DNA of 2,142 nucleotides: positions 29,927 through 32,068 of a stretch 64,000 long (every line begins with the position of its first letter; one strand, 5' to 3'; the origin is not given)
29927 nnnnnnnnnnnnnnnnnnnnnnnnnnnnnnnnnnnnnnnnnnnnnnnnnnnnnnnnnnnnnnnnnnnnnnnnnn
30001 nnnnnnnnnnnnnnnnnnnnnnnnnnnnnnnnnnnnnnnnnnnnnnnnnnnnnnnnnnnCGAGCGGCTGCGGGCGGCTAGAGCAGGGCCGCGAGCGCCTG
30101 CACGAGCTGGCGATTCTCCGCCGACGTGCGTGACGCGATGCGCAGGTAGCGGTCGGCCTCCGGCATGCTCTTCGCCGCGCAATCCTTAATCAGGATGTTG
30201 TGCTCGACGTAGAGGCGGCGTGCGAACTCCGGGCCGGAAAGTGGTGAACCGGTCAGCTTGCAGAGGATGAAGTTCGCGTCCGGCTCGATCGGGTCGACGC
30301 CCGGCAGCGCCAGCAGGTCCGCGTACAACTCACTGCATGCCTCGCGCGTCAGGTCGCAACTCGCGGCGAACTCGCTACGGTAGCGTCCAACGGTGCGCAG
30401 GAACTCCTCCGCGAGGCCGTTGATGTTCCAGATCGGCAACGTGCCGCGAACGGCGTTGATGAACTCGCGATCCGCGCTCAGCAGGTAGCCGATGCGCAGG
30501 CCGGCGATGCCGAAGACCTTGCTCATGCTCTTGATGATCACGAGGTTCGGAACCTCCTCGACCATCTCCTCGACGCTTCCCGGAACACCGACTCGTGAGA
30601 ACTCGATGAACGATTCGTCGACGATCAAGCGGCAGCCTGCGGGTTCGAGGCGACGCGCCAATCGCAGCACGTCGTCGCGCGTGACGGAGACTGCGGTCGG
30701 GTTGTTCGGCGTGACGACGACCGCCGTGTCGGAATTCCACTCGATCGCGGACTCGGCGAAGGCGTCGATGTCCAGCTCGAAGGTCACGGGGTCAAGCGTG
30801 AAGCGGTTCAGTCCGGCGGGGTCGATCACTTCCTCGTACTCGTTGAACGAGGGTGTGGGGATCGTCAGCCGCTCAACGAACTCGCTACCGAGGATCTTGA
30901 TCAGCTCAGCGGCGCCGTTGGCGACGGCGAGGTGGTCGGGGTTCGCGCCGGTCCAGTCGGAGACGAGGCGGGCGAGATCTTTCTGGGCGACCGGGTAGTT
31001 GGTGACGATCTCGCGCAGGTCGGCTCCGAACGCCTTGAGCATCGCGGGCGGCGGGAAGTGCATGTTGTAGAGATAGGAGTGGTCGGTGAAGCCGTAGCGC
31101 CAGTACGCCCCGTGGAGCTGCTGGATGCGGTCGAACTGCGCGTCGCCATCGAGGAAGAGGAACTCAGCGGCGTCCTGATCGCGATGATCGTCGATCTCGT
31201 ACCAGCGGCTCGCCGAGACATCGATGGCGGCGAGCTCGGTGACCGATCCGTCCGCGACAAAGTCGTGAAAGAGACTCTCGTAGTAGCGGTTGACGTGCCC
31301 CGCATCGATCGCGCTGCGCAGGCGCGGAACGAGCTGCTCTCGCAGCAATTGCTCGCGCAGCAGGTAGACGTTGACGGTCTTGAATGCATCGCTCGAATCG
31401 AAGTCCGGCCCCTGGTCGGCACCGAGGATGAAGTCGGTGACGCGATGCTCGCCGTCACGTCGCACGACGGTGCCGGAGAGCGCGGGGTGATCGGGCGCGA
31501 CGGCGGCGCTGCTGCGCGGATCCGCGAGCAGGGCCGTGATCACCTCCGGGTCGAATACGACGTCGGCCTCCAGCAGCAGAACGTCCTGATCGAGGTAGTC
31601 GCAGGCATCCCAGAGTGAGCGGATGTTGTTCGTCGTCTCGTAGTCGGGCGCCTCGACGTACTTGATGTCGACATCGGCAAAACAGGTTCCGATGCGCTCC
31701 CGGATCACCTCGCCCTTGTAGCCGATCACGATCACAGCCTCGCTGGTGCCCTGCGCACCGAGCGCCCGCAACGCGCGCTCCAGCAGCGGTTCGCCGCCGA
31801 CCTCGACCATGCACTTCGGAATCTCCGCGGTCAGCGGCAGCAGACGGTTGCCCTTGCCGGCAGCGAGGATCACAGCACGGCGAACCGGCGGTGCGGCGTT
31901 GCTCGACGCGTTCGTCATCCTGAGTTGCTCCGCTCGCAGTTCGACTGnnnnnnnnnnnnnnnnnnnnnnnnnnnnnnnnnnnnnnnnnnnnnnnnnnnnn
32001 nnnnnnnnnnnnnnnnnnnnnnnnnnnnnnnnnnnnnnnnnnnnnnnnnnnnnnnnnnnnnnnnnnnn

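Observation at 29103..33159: Stand-alone three-gene LicD cassette with an FrbH-like nucleotidyltransferase-PLP fusion: candidate pathway for a CMP-activated amino-alkyl phosph(on)ate head group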

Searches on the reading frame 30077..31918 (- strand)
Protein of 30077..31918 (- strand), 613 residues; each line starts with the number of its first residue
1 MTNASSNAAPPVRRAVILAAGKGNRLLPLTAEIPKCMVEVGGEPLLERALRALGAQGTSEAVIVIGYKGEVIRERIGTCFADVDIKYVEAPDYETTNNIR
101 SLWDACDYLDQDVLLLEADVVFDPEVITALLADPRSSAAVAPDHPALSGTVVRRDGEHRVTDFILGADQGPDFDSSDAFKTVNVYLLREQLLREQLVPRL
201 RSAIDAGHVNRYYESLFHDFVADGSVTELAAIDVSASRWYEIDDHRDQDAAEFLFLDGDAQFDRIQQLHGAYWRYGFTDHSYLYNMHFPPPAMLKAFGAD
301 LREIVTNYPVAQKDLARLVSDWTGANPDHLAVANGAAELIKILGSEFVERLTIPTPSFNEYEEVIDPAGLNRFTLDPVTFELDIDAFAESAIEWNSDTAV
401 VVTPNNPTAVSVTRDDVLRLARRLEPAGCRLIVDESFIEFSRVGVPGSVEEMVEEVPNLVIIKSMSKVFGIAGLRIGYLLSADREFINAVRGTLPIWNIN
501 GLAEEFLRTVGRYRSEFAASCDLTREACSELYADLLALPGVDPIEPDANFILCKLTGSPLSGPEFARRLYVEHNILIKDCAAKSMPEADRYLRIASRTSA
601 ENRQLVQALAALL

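Call 3: search_protein_families(library=pfam, proteins=[window:30077-31918:-], max_evalue=0.01)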
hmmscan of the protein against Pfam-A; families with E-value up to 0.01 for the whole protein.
window:30077-31918:- (613 aa): 4 families
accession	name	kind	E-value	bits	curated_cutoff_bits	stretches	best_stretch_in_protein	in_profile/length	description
PF00155.27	Aminotran_1_2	-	4e-27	95.8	19.7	1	289-609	18-361/361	Aminotransferase class I and II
PF12804.13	NTP_transf_3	-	1e-14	55.5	27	1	15-145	1-124/160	MobA-like NTP transferase domain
PF00483.29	NTP_transferase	-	3.9e-12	46.7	21.2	1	15-163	2-160/245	Nucleotidyl transferase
PF01128.25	IspD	-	7.3e-06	26.3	27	1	15-89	3-72/221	2-C-methyl-D-erythritol 4-phosphate cytidylyltransferase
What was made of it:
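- On SerC phosphoserine aminotransferase: The AT is PF00155 class I (call 3).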

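Call 4: search_protein_families(library=ncbifam, proteins=[window:30077-31918:-], max_evalue=0.01)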
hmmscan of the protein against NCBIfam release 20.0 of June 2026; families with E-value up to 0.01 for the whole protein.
window:30077-31918:- (613 aa): 87 families (the best 25 are shown)
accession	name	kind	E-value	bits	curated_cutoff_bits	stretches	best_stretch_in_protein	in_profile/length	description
TIGR01140.1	L_thr_O3P_dcar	equivalog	6.5e-54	183.3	290.55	1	303-610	40-331/331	threonine-phosphate decarboxylase CobD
TIGR01141.1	hisC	equivalog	4.1e-39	134.5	276.55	1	288-610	33-347/349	histidinol-phosphate transaminase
NF005915.1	PRK07908.1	equivalog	7.6e-32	111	360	1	290-609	26-331/332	Rv2231c family histidinol phosphate aminotransferase CobC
NF002877.0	PRK03317.1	equivalog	6.7e-28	97.5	409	1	313-611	77-365/374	histidinol-phosphate transaminase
NF053748.1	bifunc_CobBC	exception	3.5e-24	85.2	950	1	287-609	491-796/797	bifunctional hydrogenobyrinic acid a,c-diamide synthase/histidinol phosphate aminotransferase CobBC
NF002878.0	PRK03321.1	subfamily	3.6e-24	85.2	374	1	289-557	36-304/352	histidinol-phosphate transaminase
NF041313.1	UDPGP_AglF_Halo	equivalog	4.1e-24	85.3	400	1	14-130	2-116/234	UTP--glucose-1-phosphate uridylyltransferase AglF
TIGR03992.1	Arch_glmU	subfamily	9.6e-24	84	292.1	1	14-156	2-144/393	bifunctional sugar-1-phosphate nucleotidylyltransferase/acetyltransferase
NF006225.0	PRK08354.1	equivalog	6.7e-23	81.6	288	1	264-610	3-313/318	putative aminotransferase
NF003496.0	PRK05166.1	equivalog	1.2e-22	80.2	540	1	289-611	50-368/373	histidinol-phosphate transaminase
NF041364.1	GntC_guanitoxin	equivalog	3e-21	75.7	415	1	324-609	57-350/356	guanitoxin biosynthesis PLP-dependent (S)-gamma-hydroxy-L-arginine cyclodehydratase GntC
NF002726.0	PRK02610.1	equivalog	3.8e-21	75.4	391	1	324-611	88-367/374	histidinol-phosphate transaminase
NF005021.0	PRK06425.1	equivalog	1.2e-20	73.9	353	1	303-611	33-329/335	histidinol-phosphate aminotransferase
NF045761.1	NAMPUrTaseMurU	equivalog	1.2e-19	71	250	1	14-219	2-213/226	N-acetylmuramate alpha-1-phosphate uridylyltransferase MurU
NF006580.0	PRK09105.1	subfamily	4.7e-17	61.9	444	1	311-481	82-250/375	pyridoxal phosphate-dependent aminotransferase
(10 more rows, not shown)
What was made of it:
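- On CobD, L-threonine-O-3-phosphate decarboxylase (TIGR01140 equivalog): It is the best NCBIfam hit and ahead of hisC at 134.5 bits (call 4).
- The CobD HMM scores 183 bits against hisC 134 bits (call 4).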

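Call 5: find_homologous_proteins(query=window:30077-31918:-)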
Query window:30077-31918:- (613 aa): 5056 proteins with E <= 0.001 among 8000 candidates; the best 120 are listed.
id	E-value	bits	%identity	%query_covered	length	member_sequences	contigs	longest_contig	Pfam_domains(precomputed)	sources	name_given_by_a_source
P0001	0.0e+0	1380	100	100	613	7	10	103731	PF00483.30,PF00155.28,PF01128.26,PF12804.14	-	-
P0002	0.0e+0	1128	82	99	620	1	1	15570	PF00483.30,PF00155.28,PF01128.26,PF12804.14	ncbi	-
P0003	0.0e+0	1113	81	100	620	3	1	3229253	PF00483.30,PF00155.28,PF01128.26,PF12804.14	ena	-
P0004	0.0e+0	1110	82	98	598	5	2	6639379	PF00483.30,PF00155.28,PF12804.14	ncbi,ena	-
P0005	0.0e+0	1108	82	98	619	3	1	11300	PF00483.30,PF00155.28,PF01128.26,PF12804.14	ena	-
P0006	0.0e+0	1096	79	100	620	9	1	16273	PF00483.30,PF00155.28,PF01128.26,PF12804.14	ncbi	-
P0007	0.0e+0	1091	79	99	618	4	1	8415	PF00483.30,PF00155.28,PF01128.26,PF12804.14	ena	-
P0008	0.0e+0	1070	79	98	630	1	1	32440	PF00483.30,PF00155.28,PF01128.26,PF12804.14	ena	-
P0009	0.0e+0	1064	76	100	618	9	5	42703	PF00483.30,PF00155.28,PF01128.26,PF12804.14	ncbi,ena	-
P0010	0.0e+0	1059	76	100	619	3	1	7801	PF00483.30,PF00155.28,PF01128.26,PF12804.14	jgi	-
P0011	0.0e+0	1058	77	100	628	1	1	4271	PF00483.30,PF00155.28,PF01128.26,PF12804.14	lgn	-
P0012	0.0e+0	1055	76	100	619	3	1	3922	PF00483.30,PF00155.28,PF01128.26,PF12804.14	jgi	-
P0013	0.0e+0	1042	75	100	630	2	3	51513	PF00483.30,PF00155.28,PF01128.26,PF12804.14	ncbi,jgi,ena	-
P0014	0.0e+0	1035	75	100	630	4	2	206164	PF00483.30,PF00155.28,PF01128.26,PF12804.14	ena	-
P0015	0.0e+0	1032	75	100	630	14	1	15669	PF00483.30,PF00155.28,PF01128.26,PF12804.14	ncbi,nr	ncbi:MAG: aminotransferase class I/II-fold pyridoxal phosphate-dependent enzyme [Proteobacteria bact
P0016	0.0e+0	1028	77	100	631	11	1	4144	PF00483.30,PF00155.28,PF01128.26,PF12804.14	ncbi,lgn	-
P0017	0.0e+0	1027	76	98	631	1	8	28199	PF00483.30,PF00155.28,PF01128.26,PF12804.14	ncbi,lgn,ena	-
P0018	0.0e+0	1027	76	98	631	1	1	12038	PF00483.30,PF00155.28,PF01128.26,PF12804.14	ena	-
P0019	0.0e+0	1027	76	98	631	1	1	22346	PF00483.30,PF00155.28,PF01128.26,PF12804.14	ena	-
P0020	0.0e+0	1026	74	100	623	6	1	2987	PF00483.30,PF00155.28,PF01128.26,PF12804.14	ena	-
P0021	0.0e+0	1025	76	98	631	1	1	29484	PF00483.30,PF00155.28,PF01128.26,PF12804.14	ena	-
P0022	0.0e+0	1025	74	98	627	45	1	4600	PF00483.30,PF00155.28,PF12804.14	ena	-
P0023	0.0e+0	1024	74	100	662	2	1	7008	PF00483.30,PF00155.28,PF01128.26,PF12804.14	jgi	jgi:histidinol-phosphate/aromatic aminotransferase/cobyric acid decarboxylase-like protein/choline k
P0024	0.0e+0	1023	76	98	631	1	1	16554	PF00483.30,PF00155.28,PF01128.26,PF12804.14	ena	-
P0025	0.0e+0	1022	75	98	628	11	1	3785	PF00483.30,PF00155.28,PF01128.26,PF12804.14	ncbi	-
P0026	0.0e+0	1022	73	100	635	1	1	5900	PF00483.30,PF00155.28,PF01128.26,PF12804.14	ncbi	-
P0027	0.0e+0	1021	74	99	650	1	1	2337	PF00483.30,PF00155.28,PF01128.26,PF12804.14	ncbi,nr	ncbi:MAG: aminotransferase class I/II-fold pyridoxal phosphate-dependent enzyme [Dehalococcoidia bac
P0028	0.0e+0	1021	74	99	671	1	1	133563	PF00483.30,PF00155.28,PF01128.26,PF12804.14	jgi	jgi:histidinol-phosphate/aromatic aminotransferase/cobyric acid decarboxylase-like protein/choline k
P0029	0.0e+0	1020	75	98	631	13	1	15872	PF00483.30,PF00155.28,PF01128.26,PF12804.14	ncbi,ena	-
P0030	0.0e+0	1020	74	99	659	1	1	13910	PF00483.30,PF00155.28,PF01128.26,PF12804.14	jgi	jgi:histidinol-phosphate/aromatic aminotransferase/cobyric acid decarboxylase-like protein/NDP-sugar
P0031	0.0e+0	1019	75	100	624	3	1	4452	PF00483.30,PF00155.28,PF01128.26,PF12804.14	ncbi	-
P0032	0.0e+0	1018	77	95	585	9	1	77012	PF00155.28,PF12804.14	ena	-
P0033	0.0e+0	1017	75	98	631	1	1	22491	PF00483.30,PF00155.28,PF01128.26,PF12804.14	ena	-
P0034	0.0e+0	1016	74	99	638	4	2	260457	PF00483.30,PF00155.28,PF01128.26,PF12804.14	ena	-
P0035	0.0e+0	1016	74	99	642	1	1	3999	PF00483.30,PF00155.28,PF01128.26,PF12804.14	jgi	-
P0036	0.0e+0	1015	75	100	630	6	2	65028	PF00483.30,PF00155.28,PF01128.26,PF12804.14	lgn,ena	-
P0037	0.0e+0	1014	75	98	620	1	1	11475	PF00483.30,PF00155.28,PF01128.26,PF12804.14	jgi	jgi:histidinol-phosphate/aromatic aminotransferase/cobyric acid decarboxylase-like protein/NDP-sugar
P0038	0.0e+0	1013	73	100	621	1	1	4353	PF00483.30,PF00155.28,PF01128.26,PF12804.14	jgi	-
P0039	0.0e+0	1013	73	100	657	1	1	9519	PF00483.30,PF00155.28,PF01128.26,PF12804.14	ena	-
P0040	0.0e+0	1012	74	99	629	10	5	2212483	PF00483.30,PF00155.28,PF01128.26,PF12804.14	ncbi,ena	-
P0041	0.0e+0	1012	73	100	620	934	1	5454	PF00483.30,PF00155.28,PF01128.26,PF12804.14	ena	-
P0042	0.0e+0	1011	75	98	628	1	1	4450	PF00483.30,PF00155.28,PF01128.26,PF12804.14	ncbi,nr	ncbi:MAG: aminotransferase class I/II-fold pyridoxal phosphate-dependent enzyme [bacterium]|nr:amino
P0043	0.0e+0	1011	75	100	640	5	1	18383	PF00483.30,PF00155.28,PF01128.26,PF12804.14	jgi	-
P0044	0.0e+0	1011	74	98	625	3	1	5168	PF00483.30,PF00155.28,PF01128.26,PF12804.14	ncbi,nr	ncbi:MAG: aminotransferase class I/II-fold pyridoxal phosphate-dependent enzyme [Actinomycetia bacte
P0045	2.1e-298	1009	73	100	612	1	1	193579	PF00483.30,PF00155.28,PF01128.26,PF12804.14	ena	-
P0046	9.4e-298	1007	74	98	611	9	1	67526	PF00483.30,PF00155.28,PF01128.26,PF12804.14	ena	-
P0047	2.8e-297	1005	72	98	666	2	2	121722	PF00483.30,PF00155.28,PF01128.26,PF12804.14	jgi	jgi:histidinol-phosphate/aromatic aminotransferase/cobyric acid decarboxylase-like protein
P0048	3.2e-297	1005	75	98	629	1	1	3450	PF00483.30,PF00155.28,PF12804.14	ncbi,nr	ncbi:MAG: aminotransferase class I/II-fold pyridoxal phosphate-dependent enzyme [Gammaproteobacteria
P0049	4.1e-297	1005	73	100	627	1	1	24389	PF00483.30,PF00155.28,PF01128.26,PF12804.14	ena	-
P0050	7.5e-297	1004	75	100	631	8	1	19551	PF00483.30,PF00155.28,PF01128.26,PF12804.14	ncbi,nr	ncbi:MAG: aminotransferase class I/II-fold pyridoxal phosphate-dependent enzyme [Gammaproteobacteria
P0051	7.7e-297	1004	72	100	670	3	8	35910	PF00483.30,PF00155.28,PF01128.26,PF12804.14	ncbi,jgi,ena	jgi:histidinol-phosphate/aromatic aminotransferase/cobyric acid decarboxylase-like protein/choline k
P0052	1.8e-296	1003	73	98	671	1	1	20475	PF00483.30,PF00155.28,PF01128.26,PF12804.14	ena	-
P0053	4.9e-296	1001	73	100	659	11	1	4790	PF00483.30,PF00155.28,PF01128.26,PF12804.14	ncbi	-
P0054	1.0e-295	1000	75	100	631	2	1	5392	PF00483.30,PF00155.28,PF01128.26,PF12804.14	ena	-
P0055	1.1e-295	1000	75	98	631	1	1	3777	PF00483.30,PF00155.28,PF01128.26,PF12804.14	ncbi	ncbi:MAG: aminotransferase class I/II-fold pyridoxal phosphate-dependent enzyme [Rhodothermia bacter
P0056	1.4e-295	1000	73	98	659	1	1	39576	PF00483.30,PF00155.28,PF01128.26,PF12804.14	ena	-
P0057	1.8e-295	999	74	98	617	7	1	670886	PF00483.30,PF00155.28,PF01128.26,PF12804.14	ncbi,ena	-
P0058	2.4e-295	999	74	99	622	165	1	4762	PF00483.30,PF00155.28,PF12804.14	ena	-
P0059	1.6e-294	996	74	99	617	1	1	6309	PF00483.30,PF00155.28,PF12804.14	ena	-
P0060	4.2e-294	995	74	98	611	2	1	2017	PF00483.30,PF00155.28,PF01128.26,PF12804.14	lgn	-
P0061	6.6e-294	994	73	100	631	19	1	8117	PF00483.30,PF00155.28,PF01128.26,PF12804.14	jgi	-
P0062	8.3e-294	994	72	100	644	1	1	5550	PF00483.30,PF00155.28,PF01128.26,PF12804.14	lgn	-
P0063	1.1e-293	993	72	99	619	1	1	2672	PF00483.30,PF00155.28,PF01128.26,PF12804.14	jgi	-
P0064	1.1e-293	993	73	100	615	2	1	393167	PF00483.30,PF00155.28,PF01128.26,PF12804.14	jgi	-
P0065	2.9e-293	992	71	99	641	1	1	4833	PF00483.30,PF00155.28,PF01128.26,PF12804.14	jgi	jgi:histidinol-phosphate/aromatic aminotransferase/cobyric acid decarboxylase-like protein/NDP-sugar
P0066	3.7e-293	992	71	100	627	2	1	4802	PF00483.30,PF00155.28,PF01128.26,PF12804.14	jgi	jgi:histidinol-phosphate/aromatic aminotransferase/cobyric acid decarboxylase-like protein/NDP-sugar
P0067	6.1e-293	991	73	100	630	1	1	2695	PF00483.30,PF00155.28,PF12804.14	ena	-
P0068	1.0e-291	987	73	98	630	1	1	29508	PF00483.30,PF00155.28,PF01128.26,PF12804.14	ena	-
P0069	3.7e-291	985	72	98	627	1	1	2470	PF00483.30,PF00155.28,PF01128.26,PF12804.14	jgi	-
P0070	5.7e-290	981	71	98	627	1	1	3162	PF00483.30,PF00155.28,PF01128.26,PF12804.14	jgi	-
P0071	6.1e-290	981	70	100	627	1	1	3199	PF00483.30,PF00155.28,PF01128.26,PF12804.14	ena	-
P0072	8.3e-290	981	70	100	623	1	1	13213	PF00483.30,PF00155.28,PF01128.26,PF12804.14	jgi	jgi:histidinol-phosphate/aromatic aminotransferase/cobyric acid decarboxylase-like protein/CTP:molyb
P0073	1.2e-289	980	71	98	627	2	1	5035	PF00483.30,PF00155.28,PF01128.26,PF12804.14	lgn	-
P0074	1.3e-289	980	71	98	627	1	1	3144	PF00483.30,PF00155.28,PF01128.26,PF12804.14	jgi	jgi:histidinol-phosphate/aromatic aminotransferase/cobyric acid decarboxylase-like protein/NDP-sugar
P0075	1.4e-289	980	72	98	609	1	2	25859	PF00483.30,PF00155.28,PF01128.26,PF12804.14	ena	-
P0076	3.7e-289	978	71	98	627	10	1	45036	PF00483.30,PF00155.28,PF01128.26,PF12804.14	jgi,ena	jgi:histidinol-phosphate/aromatic aminotransferase/cobyric acid decarboxylase-like protein/CTP:phosp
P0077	4.3e-289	978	71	98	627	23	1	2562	PF00483.30,PF00155.28,PF01128.26,PF12804.14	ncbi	-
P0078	5.0e-289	978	72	98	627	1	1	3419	PF00483.30,PF00155.28,PF01128.26,PF12804.14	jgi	-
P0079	5.3e-289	978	71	98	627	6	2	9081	PF00483.30,PF00155.28,PF01128.26,PF12804.14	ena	-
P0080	1.1e-288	977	71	98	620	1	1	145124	PF00483.30,PF00155.28,PF01128.26,PF12804.14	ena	-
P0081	1.1e-288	977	73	95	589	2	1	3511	PF00155.28,PF12804.14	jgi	jgi:histidinol-phosphate/aromatic aminotransferase/cobyric acid decarboxylase-like protein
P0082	1.3e-288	977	73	98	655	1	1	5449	PF00483.30,PF00155.28,PF01128.26,PF12804.14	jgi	jgi:histidinol-phosphate/aromatic aminotransferase/cobyric acid decarboxylase-like protein/NDP-sugar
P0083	1.7e-288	976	70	98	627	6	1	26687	PF00483.30,PF00155.28,PF01128.26,PF12804.14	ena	-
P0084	1.9e-288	976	71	98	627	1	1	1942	PF00483.30,PF00155.28,PF01128.26,PF12804.14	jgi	jgi:histidinol-phosphate/aromatic aminotransferase/cobyric acid decarboxylase-like protein/choline k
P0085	2.1e-288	976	72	99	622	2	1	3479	PF00483.30,PF00155.28,PF01128.26,PF12804.14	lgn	-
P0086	2.4e-288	976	72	98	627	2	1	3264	PF00483.30,PF00155.28,PF01128.26,PF12804.14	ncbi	-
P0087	4.2e-288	975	71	98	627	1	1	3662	PF00483.30,PF00155.28,PF01128.26,PF12804.14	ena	-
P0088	1.6e-287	973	71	98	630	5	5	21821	PF00483.30,PF00155.28,PF01128.26,PF12804.14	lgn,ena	-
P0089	2.5e-287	972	71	100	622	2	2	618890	PF00483.30,PF00155.28,PF01128.26,PF12804.14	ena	-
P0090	3.5e-287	972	71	98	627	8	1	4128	PF00483.30,PF00155.28,PF01128.26,PF12804.14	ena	-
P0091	4.1e-287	972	72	98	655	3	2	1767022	PF00483.30,PF00155.28,PF01128.26,PF12804.14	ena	-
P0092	5.1e-287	971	71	98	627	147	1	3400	PF00483.30,PF00155.28,PF01128.26,PF12804.14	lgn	-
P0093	6.2e-287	971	70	99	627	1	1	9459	PF00483.30,PF00155.28,PF01128.26,PF12804.14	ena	-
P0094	1.1e-286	970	70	98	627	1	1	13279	PF00483.30,PF00155.28,PF01128.26,PF12804.14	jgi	jgi:histidinol-phosphate/aromatic aminotransferase/cobyric acid decarboxylase-like protein/CTP:phosp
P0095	1.8e-286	970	70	99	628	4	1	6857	PF00483.30,PF00155.28,PF12804.14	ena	-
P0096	3.1e-286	969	70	98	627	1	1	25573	PF00483.30,PF00155.28,PF01128.26,PF12804.14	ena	-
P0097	3.7e-286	969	69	100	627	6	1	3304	PF00483.30,PF00155.28,PF12804.14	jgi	jgi:histidinol-phosphate/aromatic aminotransferase/cobyric acid decarboxylase-like protein/NDP-sugar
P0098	4.8e-286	968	71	98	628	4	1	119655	PF00483.30,PF00155.28,PF01128.26,PF12804.14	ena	-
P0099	7.0e-286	968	70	100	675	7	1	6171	PF00483.30,PF00155.28,PF01128.26,PF12804.14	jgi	jgi:histidinol-phosphate/aromatic aminotransferase/cobyric acid decarboxylase-like protein/NDP-sugar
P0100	1.2e-285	967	70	98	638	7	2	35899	PF00483.30,PF00155.28,PF01128.26,PF12804.14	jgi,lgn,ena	-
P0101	1.3e-285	967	71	98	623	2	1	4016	PF00483.30,PF00155.28,PF01128.26,PF12804.14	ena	-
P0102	1.4e-285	967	70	99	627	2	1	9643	PF00483.30,PF00155.28,PF01128.26,PF12804.14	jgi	-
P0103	1.5e-285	967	72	98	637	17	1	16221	PF00483.30,PF00155.28,PF01128.26,PF12804.14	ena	-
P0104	7.0e-285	964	71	98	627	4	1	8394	PF00483.30,PF00155.28,PF01128.26,PF12804.14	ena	-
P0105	1.2e-284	964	71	98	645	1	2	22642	PF00483.30,PF00155.28,PF01128.26,PF12804.14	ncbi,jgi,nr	ncbi:MAG: Histidinol-phosphate/aromatic aminotransferase [Chloroflexi bacterium]|jgi:histidinol-phos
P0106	1.8e-284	963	70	98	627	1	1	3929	PF00483.30,PF00155.28,PF01128.26,PF12804.14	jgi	jgi:histidinol-phosphate/aromatic aminotransferase/cobyric acid decarboxylase-like protein/CTP:phosp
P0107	2.4e-284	963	70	98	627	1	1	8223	PF00483.30,PF00155.28,PF01128.26,PF12804.14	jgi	jgi:histidinol-phosphate/aromatic aminotransferase/cobyric acid decarboxylase-like protein/NDP-sugar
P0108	3.1e-284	962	71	98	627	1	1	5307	PF00483.30,PF00155.28,PF01128.26,PF12804.14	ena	-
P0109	3.8e-284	962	70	98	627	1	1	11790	PF00483.30,PF00155.28,PF01128.26,PF12804.14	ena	-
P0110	4.5e-284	962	70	97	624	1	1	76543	PF00483.30,PF00155.28,PF01128.26,PF12804.14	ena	-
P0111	5.7e-284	961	70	98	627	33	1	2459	PF00483.30,PF00155.28,PF01128.26,PF12804.14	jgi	jgi:histidinol-phosphate/aromatic aminotransferase/cobyric acid decarboxylase-like protein/CTP:phosp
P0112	5.8e-284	961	70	98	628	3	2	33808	PF00483.30,PF00155.28,PF01128.26,PF12804.14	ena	-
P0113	5.8e-284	961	72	98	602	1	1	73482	PF00483.30,PF00155.28,PF01128.26,PF12804.14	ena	-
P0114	9.2e-284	961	71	98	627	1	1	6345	PF00483.30,PF00155.28,PF01128.26,PF12804.14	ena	-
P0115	1.1e-283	960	71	99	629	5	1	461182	PF00483.30,PF00155.28,PF12804.14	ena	-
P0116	1.2e-283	960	70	98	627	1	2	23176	PF00483.30,PF00155.28,PF01128.26,PF12804.14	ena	-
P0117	1.3e-283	960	71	99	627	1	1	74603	PF00483.30,PF00155.28,PF01128.26,PF12804.14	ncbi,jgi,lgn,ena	-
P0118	3.2e-283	959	70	98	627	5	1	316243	PF00483.30,PF00155.28,PF01128.26,PF12804.14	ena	-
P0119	3.5e-282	955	70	98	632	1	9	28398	PF00483.30,PF00155.28,PF01128.26,PF12804.14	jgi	jgi:histidinol-phosphate/aromatic aminotransferase/cobyric acid decarboxylase-like protein/choline k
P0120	3.5e-282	955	70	98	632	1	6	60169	PF00483.30,PF00155.28,PF01128.26,PF12804.14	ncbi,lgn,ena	-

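Call 6: search_solved_structures(query=window:30077-31918:-, max_evalue=0.00001)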
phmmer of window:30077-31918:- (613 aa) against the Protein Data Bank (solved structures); distinct sequences matched with E-value up to 0.00001: 37.
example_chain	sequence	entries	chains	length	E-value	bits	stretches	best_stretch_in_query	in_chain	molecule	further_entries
6oux_A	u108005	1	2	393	4.4e-35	124.5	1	302-613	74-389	Threonine phosphate decarboxylase-like enzyme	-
1lc5_A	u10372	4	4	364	1.3e-22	83.3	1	329-610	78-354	L-Threonine-O-3-Phosphate Decarboxylase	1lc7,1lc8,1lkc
3ftb_A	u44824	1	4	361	6.8e-20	74.4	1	287-610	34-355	Histidinol-phosphate aminotransferase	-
3fkd_A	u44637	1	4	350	1.9e-17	66.3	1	315-611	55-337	L-threonine-O-3-phosphate decarboxylase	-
3euc_A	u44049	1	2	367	3.7e-17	65.3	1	276-612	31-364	Histidinol-phosphate aminotransferase 2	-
9t0w_A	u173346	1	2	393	1.9e-16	63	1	313-606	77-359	Histidinol-phosphate aminotransferase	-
4r8d_A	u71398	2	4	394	1.9e-16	62.9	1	313-606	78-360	Histidinol-phosphate aminotransferase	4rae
8bj1_A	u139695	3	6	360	1.1e-15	60.4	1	285-584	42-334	histidinol-phosphate aminotransferase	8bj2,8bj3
8bj4_A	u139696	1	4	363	1.2e-15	60.3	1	285-584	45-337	histidinol-phosphate aminotransferase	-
1fg3_A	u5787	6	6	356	4.2e-14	55.2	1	303-611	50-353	HISTIDINOL PHOSPHATE AMINOTRANSFERASE | HISTIDINOL-PHOSPHATE AMINOTRANSFERASE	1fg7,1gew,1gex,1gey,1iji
4y7t_A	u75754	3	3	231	6.7e-14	54.5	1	14-215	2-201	Nucleotidyl transferase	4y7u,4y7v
3ffh_A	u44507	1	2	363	4.7e-13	51.8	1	313-507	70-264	Histidinol-phosphate aminotransferase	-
7szp_A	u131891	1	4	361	1.7e-12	49.9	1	304-611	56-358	Histidinol-phosphate aminotransferase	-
3hdo_A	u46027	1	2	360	1.8e-12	49.9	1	292-570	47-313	Histidinol-phosphate aminotransferase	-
3cq5_A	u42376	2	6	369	2.1e-12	49.6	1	313-520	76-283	Histidinol-phosphate aminotransferase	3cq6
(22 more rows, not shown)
